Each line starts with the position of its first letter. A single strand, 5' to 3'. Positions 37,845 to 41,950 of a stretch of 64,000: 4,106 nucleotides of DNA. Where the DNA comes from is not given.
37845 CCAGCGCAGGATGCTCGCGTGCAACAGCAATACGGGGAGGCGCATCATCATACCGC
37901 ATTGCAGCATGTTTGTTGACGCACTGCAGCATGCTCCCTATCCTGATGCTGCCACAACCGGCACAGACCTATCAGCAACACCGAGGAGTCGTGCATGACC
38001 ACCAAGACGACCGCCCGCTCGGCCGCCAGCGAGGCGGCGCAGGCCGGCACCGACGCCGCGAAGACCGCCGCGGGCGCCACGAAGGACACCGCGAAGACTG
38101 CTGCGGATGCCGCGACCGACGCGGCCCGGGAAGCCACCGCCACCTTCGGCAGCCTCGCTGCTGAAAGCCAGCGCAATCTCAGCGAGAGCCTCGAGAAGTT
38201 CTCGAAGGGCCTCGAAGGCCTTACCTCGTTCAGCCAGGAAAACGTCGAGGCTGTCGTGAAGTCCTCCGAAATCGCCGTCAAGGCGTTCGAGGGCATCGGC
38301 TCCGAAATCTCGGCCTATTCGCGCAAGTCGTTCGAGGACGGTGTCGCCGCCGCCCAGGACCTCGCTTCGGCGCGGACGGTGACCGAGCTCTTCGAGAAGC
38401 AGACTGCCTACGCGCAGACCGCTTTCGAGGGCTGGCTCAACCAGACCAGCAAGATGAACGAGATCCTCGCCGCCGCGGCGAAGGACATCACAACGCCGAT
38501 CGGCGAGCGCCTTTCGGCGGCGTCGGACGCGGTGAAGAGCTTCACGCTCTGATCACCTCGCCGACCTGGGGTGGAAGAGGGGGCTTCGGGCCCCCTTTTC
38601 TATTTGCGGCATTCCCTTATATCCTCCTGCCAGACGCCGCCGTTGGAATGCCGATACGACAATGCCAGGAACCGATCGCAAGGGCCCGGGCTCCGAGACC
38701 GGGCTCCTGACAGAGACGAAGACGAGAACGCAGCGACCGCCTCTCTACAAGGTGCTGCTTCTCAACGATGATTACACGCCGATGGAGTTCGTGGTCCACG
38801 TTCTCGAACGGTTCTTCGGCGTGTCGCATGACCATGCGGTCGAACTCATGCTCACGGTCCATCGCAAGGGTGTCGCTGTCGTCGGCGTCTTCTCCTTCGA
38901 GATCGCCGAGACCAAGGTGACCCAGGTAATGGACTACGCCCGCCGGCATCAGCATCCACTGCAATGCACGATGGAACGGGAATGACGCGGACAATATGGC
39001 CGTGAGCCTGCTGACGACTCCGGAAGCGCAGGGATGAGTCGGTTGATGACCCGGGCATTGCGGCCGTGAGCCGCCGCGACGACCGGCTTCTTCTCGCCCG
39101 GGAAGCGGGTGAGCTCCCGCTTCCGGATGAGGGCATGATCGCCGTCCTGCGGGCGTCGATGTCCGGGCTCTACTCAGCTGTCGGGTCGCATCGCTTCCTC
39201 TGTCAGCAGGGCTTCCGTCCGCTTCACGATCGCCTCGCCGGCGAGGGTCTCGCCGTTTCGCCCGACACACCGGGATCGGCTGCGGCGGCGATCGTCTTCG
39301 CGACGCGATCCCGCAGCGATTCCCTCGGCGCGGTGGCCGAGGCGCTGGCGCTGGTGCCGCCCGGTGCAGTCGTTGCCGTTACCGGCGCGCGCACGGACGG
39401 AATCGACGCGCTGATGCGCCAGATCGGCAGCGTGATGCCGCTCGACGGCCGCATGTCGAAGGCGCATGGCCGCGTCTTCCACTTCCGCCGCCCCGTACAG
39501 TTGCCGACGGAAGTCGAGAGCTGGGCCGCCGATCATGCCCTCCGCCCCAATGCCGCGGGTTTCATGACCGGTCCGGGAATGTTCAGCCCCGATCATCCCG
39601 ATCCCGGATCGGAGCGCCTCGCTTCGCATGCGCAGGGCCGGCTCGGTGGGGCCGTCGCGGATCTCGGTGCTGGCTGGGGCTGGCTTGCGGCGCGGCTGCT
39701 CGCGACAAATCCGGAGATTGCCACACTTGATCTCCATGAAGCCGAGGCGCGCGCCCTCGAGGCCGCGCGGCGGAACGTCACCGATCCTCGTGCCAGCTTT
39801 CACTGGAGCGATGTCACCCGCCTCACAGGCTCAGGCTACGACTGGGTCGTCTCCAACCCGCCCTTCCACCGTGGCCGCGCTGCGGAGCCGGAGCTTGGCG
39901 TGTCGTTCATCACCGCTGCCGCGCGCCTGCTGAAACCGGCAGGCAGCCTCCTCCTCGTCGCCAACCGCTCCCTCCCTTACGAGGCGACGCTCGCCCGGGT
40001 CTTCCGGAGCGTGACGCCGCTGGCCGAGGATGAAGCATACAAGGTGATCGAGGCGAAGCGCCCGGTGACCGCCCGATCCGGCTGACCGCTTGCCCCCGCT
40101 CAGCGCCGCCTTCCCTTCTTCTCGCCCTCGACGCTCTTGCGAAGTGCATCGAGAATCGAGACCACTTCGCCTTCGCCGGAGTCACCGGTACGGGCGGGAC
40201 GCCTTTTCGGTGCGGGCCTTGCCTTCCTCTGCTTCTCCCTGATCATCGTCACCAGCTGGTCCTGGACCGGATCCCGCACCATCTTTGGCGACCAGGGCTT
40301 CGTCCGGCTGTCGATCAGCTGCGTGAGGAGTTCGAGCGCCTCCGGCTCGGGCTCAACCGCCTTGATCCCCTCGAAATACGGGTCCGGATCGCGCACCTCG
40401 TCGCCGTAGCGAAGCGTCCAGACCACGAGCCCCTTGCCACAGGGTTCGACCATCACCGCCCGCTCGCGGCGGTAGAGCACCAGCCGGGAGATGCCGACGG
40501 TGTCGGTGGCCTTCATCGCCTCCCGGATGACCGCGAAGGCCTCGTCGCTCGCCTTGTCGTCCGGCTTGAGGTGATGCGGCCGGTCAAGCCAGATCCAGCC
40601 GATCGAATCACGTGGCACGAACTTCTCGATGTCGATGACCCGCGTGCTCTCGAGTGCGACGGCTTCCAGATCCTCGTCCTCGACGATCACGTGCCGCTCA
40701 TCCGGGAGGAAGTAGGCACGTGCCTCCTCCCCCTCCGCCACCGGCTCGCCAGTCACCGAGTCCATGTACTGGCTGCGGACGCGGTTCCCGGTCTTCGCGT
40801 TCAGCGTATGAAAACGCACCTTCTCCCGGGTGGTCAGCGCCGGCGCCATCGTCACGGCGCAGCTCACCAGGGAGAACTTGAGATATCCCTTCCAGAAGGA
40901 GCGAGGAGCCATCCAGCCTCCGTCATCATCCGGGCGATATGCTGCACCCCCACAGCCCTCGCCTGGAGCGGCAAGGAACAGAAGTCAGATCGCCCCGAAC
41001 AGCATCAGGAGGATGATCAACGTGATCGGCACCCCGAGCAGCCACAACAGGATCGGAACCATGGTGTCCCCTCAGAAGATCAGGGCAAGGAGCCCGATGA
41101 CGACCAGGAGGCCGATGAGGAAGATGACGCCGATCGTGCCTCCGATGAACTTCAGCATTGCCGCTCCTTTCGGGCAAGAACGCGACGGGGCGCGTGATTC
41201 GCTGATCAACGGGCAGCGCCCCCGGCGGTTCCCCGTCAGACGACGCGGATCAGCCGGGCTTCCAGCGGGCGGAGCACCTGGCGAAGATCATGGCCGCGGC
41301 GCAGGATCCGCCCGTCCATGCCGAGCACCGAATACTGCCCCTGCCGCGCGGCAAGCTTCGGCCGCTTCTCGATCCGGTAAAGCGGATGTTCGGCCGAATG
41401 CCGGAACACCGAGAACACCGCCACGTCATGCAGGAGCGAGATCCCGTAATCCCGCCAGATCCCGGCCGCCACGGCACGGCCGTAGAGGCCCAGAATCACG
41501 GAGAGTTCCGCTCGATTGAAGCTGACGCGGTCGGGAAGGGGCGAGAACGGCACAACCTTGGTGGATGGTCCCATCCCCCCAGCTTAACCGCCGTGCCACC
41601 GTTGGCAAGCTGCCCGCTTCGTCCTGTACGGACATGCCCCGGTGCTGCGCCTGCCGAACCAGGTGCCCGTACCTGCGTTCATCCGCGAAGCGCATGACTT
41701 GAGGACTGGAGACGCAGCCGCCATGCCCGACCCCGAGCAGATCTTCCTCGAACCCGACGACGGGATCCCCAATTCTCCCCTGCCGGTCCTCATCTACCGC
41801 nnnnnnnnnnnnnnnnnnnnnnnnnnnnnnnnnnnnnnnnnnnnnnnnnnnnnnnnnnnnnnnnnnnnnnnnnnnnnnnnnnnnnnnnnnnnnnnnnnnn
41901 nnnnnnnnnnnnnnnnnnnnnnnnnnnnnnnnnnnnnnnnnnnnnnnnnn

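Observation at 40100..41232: Candidate undescribed system: two tandem membrane microproteins plus Ku under an exact general-stress promoter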

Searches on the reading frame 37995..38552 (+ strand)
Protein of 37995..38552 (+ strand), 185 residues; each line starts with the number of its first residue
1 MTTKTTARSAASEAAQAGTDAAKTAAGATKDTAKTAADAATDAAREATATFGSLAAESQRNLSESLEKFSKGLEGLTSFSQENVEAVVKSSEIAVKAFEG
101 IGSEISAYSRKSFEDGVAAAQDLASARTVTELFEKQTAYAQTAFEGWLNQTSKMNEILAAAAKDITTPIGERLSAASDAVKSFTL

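Call 75: search_protein_families(library=pfam, proteins=[window:37995-38552:+], max_evalue=0.1)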
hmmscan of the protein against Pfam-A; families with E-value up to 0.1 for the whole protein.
window:37995-38552:+ (185 aa): 4 families
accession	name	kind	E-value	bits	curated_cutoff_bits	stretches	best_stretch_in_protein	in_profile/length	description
PF09361.15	Phasin_2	-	8.2e-25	87.4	24.9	1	76-172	3-99/100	Phasin protein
PF01442.23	Apolipoprotein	-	0.014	15.6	90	0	29-85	97-153/190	Apolipoprotein A1/A4/E domain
PF11034.13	Grg1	-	0.042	14.5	25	1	161-181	30-50/67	Glucose-repressible protein Grg1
PF18043.6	T4_Rnl2_C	-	0.055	14.2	27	0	33-68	43-78/82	T4 RNA ligase 2 C-terminal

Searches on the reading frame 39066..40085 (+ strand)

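Call 5: search_protein_families(library=pfam, proteins=[window:39066-40085:+], max_evalue=1)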
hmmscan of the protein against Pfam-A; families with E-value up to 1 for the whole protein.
window:39066-40085:+ (339 aa): 8 families
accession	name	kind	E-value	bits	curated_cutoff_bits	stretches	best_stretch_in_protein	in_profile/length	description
PF05175.20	MTS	-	1.6e-41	142.2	23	1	166-328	4-169/170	Methyltransferase small domain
PF13649.12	Methyltransf_25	-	3.2e-06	28.2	27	1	197-293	1-97/97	Methyltransferase domain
PF08242.18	Methyltransf_12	-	0.0054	17.9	30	1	199-294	2-97/98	Methyltransferase domain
PF13847.12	Methyltransf_31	-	0.0087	16.2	27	1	196-301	6-113/145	Methyltransferase domain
PF08241.18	Methyltransf_11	-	0.011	16.8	21.2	1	199-296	2-94/95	Methyltransferase domain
PF04087.19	DUF389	-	0.038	14.5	23.9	1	71-108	77-114/137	Domain of unknown function (DUF389)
PF07669.17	Eco57I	-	0.1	13.1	25.3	1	240-271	60-88/171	Eco57I restriction-modification methylase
PF08468.16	MTS_N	-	0.24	11.8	27.3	1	70-154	69-155/158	Methyltransferase small domain N-terminal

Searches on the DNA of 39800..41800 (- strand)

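Call 52: search_rna_families(sources=[L013, L015, L014, L010], threshold=evalue, max_evalue=1)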
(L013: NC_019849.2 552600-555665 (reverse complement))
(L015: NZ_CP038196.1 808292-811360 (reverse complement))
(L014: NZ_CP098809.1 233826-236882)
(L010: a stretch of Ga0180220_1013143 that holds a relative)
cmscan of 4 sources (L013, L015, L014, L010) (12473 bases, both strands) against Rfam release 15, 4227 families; matches with E-value up to 1: 2.
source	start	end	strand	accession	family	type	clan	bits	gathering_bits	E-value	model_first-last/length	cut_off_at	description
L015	2302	2366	-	RF01781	ASdes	Gene; sRNA;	-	25.9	40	0.024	1-68/68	no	ASdes TB sRNA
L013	781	847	+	RF01276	sR53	Gene; snRNA; snoRNA; CD-box;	-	19.3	49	0.87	1-60/60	no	Small nucleolar RNA sR53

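Call 53: search_rna_families(source=window, start=39800, end=41800, threshold=evalue, max_evalue=1)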
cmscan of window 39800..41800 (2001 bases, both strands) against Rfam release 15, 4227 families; matches with E-value up to 1: 1.
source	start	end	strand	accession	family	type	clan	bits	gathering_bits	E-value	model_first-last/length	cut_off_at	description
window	40810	40887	-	RF03222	mir-4900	Gene; miRNA;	-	24.4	60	0.04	1-75/75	no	mir-4900 microRNA precursor family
